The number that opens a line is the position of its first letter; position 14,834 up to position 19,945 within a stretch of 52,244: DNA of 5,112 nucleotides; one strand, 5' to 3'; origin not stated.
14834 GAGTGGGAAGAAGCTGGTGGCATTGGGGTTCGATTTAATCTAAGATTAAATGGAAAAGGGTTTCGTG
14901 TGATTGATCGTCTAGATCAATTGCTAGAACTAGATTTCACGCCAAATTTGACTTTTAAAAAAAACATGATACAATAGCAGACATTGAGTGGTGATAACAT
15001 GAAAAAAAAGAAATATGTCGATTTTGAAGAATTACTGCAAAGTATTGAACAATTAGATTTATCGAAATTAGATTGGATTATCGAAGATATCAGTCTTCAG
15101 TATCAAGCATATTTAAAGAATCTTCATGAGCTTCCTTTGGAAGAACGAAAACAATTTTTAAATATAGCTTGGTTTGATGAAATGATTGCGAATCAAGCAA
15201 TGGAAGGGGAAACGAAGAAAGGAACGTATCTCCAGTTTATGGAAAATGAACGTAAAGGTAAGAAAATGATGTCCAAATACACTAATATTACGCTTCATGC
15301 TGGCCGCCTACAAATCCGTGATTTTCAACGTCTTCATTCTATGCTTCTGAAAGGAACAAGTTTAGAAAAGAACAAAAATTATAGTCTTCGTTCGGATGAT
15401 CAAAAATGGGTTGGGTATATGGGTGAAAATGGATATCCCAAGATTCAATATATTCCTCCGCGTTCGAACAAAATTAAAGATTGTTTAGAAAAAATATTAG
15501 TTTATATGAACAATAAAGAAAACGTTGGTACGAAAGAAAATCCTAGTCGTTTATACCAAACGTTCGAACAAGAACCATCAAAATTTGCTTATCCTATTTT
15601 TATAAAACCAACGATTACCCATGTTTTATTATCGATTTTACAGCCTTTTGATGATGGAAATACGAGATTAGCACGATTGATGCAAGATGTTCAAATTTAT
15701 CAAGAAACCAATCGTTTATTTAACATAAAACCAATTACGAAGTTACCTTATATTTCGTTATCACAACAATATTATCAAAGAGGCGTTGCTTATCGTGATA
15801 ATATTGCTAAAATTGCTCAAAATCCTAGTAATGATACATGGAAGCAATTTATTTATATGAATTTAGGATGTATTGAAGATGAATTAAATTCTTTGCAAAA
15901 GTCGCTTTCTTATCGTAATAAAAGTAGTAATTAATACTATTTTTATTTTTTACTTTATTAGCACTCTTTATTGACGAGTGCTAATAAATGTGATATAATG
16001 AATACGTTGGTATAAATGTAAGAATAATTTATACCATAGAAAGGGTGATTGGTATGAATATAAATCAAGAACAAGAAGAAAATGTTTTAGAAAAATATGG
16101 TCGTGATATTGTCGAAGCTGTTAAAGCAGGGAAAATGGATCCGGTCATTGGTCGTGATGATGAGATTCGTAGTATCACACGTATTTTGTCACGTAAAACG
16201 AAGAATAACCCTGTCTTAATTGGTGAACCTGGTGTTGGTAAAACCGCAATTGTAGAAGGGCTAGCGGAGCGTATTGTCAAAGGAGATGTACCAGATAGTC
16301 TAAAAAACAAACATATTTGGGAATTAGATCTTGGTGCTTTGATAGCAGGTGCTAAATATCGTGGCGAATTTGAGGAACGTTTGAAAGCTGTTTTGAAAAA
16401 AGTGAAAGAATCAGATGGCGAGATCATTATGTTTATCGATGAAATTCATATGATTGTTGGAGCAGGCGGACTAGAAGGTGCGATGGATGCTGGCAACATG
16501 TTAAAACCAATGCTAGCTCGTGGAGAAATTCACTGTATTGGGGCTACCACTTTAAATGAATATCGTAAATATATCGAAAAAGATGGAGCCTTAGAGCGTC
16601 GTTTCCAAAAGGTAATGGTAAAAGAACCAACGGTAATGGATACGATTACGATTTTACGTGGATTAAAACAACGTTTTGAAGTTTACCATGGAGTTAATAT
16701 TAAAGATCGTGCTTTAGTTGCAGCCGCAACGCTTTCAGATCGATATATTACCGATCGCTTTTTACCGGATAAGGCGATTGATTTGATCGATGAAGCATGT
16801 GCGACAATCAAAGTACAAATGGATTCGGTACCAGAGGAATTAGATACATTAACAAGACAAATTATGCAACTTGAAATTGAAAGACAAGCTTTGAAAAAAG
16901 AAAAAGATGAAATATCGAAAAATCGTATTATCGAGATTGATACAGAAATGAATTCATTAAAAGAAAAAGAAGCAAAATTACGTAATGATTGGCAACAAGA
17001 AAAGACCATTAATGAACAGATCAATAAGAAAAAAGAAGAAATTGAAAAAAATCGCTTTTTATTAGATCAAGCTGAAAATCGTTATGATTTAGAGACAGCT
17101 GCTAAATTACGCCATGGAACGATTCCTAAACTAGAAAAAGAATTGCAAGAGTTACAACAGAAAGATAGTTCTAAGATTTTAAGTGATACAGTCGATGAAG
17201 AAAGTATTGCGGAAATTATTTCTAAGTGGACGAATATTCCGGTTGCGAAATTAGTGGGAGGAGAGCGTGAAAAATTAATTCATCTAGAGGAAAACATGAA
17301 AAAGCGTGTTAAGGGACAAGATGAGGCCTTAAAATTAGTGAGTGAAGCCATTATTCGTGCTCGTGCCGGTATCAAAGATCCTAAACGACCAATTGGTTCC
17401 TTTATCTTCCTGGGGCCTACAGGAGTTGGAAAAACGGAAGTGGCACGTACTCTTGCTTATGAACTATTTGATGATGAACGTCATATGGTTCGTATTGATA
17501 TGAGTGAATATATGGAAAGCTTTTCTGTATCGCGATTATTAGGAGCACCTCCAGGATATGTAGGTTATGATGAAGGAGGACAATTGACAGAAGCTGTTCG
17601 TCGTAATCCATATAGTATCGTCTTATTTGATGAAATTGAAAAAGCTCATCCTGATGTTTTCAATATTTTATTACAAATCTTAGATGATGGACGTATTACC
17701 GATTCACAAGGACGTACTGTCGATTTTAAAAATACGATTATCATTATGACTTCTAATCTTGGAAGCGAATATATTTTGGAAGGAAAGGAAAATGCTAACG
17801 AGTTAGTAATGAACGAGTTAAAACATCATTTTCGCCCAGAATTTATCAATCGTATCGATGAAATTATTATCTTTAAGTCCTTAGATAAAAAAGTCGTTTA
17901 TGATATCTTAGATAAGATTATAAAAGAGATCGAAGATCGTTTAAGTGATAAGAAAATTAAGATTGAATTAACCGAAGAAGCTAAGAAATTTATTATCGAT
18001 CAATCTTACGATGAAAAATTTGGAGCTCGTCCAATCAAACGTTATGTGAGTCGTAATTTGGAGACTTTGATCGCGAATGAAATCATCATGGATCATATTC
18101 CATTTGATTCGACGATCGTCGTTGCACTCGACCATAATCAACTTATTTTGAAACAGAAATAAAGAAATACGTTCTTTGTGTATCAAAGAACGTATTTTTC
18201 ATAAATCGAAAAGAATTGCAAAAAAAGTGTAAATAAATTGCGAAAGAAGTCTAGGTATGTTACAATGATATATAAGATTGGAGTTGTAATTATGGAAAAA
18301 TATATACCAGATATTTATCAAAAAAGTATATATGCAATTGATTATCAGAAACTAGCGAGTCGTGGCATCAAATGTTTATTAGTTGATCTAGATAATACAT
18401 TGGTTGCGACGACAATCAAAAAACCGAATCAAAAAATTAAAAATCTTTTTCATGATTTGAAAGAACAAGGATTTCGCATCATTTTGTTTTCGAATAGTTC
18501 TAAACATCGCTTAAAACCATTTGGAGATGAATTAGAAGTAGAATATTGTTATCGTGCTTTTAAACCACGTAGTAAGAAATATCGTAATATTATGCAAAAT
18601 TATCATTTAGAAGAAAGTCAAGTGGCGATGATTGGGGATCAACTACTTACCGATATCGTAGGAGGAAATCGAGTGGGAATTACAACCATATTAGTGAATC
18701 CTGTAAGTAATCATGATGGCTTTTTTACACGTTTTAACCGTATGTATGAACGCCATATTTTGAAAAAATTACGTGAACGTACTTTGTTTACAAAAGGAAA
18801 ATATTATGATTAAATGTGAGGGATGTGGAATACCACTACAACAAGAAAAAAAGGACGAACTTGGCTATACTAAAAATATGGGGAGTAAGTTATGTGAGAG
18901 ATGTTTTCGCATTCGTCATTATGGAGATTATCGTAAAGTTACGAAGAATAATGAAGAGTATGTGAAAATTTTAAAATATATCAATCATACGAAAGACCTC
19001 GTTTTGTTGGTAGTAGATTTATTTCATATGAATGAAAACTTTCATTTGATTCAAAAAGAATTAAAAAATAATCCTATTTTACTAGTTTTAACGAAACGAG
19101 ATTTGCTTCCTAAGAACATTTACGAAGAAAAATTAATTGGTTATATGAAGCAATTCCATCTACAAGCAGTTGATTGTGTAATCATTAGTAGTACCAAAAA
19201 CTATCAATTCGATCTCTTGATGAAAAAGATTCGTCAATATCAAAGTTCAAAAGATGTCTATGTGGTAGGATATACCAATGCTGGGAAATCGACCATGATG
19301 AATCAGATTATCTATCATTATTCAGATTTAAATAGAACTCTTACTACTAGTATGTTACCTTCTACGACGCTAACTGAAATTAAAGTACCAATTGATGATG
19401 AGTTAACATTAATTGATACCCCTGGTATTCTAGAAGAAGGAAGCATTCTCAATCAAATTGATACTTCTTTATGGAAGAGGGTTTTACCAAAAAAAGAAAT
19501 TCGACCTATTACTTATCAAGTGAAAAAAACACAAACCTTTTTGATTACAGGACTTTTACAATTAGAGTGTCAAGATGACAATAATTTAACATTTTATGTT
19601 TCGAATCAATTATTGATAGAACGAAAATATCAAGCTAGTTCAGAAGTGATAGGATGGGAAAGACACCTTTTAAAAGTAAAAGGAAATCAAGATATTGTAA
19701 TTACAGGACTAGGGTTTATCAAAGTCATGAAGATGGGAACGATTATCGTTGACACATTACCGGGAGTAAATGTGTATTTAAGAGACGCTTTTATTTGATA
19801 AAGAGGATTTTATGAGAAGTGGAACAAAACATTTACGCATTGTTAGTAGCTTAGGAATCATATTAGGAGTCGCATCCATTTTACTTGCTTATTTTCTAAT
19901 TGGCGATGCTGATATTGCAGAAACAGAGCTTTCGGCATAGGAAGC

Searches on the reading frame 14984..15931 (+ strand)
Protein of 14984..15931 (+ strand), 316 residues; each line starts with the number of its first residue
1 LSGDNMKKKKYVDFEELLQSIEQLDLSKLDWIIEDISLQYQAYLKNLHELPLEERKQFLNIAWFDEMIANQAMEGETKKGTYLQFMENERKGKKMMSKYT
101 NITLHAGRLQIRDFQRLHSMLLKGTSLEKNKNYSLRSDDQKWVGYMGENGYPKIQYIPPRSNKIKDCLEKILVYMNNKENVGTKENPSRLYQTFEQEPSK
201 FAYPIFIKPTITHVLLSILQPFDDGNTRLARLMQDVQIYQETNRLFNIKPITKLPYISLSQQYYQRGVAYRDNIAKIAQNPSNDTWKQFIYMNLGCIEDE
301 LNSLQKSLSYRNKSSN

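Call 20: search_protein_families(library=pfam, proteins=[window:14984-15931:+], max_evalue=0.001)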
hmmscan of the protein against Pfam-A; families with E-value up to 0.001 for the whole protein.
window:14984-15931:+ (316 aa): 1 family
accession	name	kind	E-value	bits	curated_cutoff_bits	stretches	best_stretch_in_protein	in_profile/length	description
PF02661.23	Fic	-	3.5e-07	31.4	24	1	110-235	3-90/93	Fic/DOC family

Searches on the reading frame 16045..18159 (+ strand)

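Call 20: search_protein_families(library=pfam, proteins=[window:16045-18159:+], max_evalue=0.001)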
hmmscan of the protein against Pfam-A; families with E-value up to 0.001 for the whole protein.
window:16045-18159:+ (705 aa): 23 families
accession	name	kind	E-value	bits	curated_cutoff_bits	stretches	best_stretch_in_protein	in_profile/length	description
PF07724.20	AAA_2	-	2.1e-72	243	27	1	448-607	1-166/166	AAA domain (Cdc48 subfamily)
PF17871.7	AAA_lid_9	-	1.8e-34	118.2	22.8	1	197-295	2-100/104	AAA lid domain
PF00004.35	AAA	-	1.1e-24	87.8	21.2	2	57-176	2-114/131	ATPase family associated with various cellular activities (AAA)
PF10431.15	ClpB_D2-small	-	5.1e-20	71.7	21.9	1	613-692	1-80/81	C-terminal, D2-small domain, of ClpB protein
PF07728.20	AAA_5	-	1.4e-19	70.9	22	1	453-574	2-125/139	AAA domain (dynein-related subfamily)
PF13191.12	AAA_16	-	7.5e-12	46.5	32.6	1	34-80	2-51/167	AAA ATPase domain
PF13401.12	AAA_22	-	3.3e-11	44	27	1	51-139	3-97/130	AAA domain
PF00158.32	Sigma54_activat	-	1.2e-08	35.2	20.2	1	453-567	25-139/168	Sigma-54 interaction domain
PF13173.12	AAA_14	-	9.8e-08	32.5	27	0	454-549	6-88/129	AAA domain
PF01695.23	IstB_IS21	-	3.1e-06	27.3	24.1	0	51-118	90-153/238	IstB-like ATP binding protein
PF05621.17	TniB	-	4.3e-06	26.7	22.4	0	54-193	36-185/189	Bacterial TniB protein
PF12775.13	AAA_7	-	4.6e-06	26.7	25.8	0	453-499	36-82/181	P-loop containing dynein motor region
PF20720.3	nSTAND3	-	7.5e-06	26.2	27.2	0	454-488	21-55/155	Novel STAND NTPase 3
PF05496.18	RuvB_N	-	3e-05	24.3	27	0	445-474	28-57/159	Holliday junction DNA helicase RuvB P-loop domain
PF13238.12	AAA_18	-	3.7e-05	24.6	29.4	0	58-125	3-68/128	AAA domain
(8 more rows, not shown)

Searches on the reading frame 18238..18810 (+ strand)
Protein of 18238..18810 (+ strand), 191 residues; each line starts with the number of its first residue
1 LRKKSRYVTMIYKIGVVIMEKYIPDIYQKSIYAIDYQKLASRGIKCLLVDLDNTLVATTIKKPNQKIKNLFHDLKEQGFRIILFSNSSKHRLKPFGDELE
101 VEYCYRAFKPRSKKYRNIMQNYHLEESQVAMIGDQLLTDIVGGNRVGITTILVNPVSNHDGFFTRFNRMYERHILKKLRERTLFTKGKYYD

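Call 20: search_protein_families(library=pfam, proteins=[window:18238-18810:+], max_evalue=0.001)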
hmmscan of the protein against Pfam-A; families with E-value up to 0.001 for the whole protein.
window:18238-18810:+ (191 aa): 5 families
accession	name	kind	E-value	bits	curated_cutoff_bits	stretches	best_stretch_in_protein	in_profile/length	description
PF13242.12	Hydrolase_like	-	4.5e-12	46.2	22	1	109-153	4-48/75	HAD-hyrolase-like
PF00702.32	Hydrolase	-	3.8e-11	44.2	26.4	1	30-147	66-191/191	haloacid dehalogenase-like hydrolase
PF09419.16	PGP_phosphatase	-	7.9e-11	42.3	20.4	1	21-156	16-167/168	Mitochondrial PGP phosphatase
PF13419.12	HAD_2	-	9.9e-09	36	23.8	1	59-153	76-178/178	Haloacid dehalogenase-like hydrolase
PF08282.18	Hydrolase_3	-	0.00034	20.9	20.9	0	48-102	2-55/255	haloacid dehalogenase-like hydrolase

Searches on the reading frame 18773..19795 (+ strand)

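Call 20: search_protein_families(library=pfam, proteins=[window:18773-19795:+], max_evalue=0.001)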
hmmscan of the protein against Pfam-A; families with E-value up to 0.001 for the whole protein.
window:18773-19795:+ (341 aa): 6 families
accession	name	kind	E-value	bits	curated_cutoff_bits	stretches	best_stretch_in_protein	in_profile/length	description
PF01926.29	MMR_HSR1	-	3.3e-14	53.4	21.9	1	162-222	2-59/113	50S ribosome-binding GTPase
PF03193.22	RsgA_GTPase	-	8.1e-09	36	30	1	92-220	46-169/174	RsgA GTPase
PF02421.24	FeoB_N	-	5.7e-06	26.4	27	0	162-220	3-58/156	Ferrous iron transport protein B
PF00350.29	Dynamin_N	-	1.4e-05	25.7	27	0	162-180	1-19/168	Dynamin family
PF21516.2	YqeH-like_C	-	3.8e-05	24.6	27.7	1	280-339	33-94/95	YqeH-like, C-terminal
PF04548.22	AIG1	-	5.4e-05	23.1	27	1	162-237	3-77/212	AIG1 family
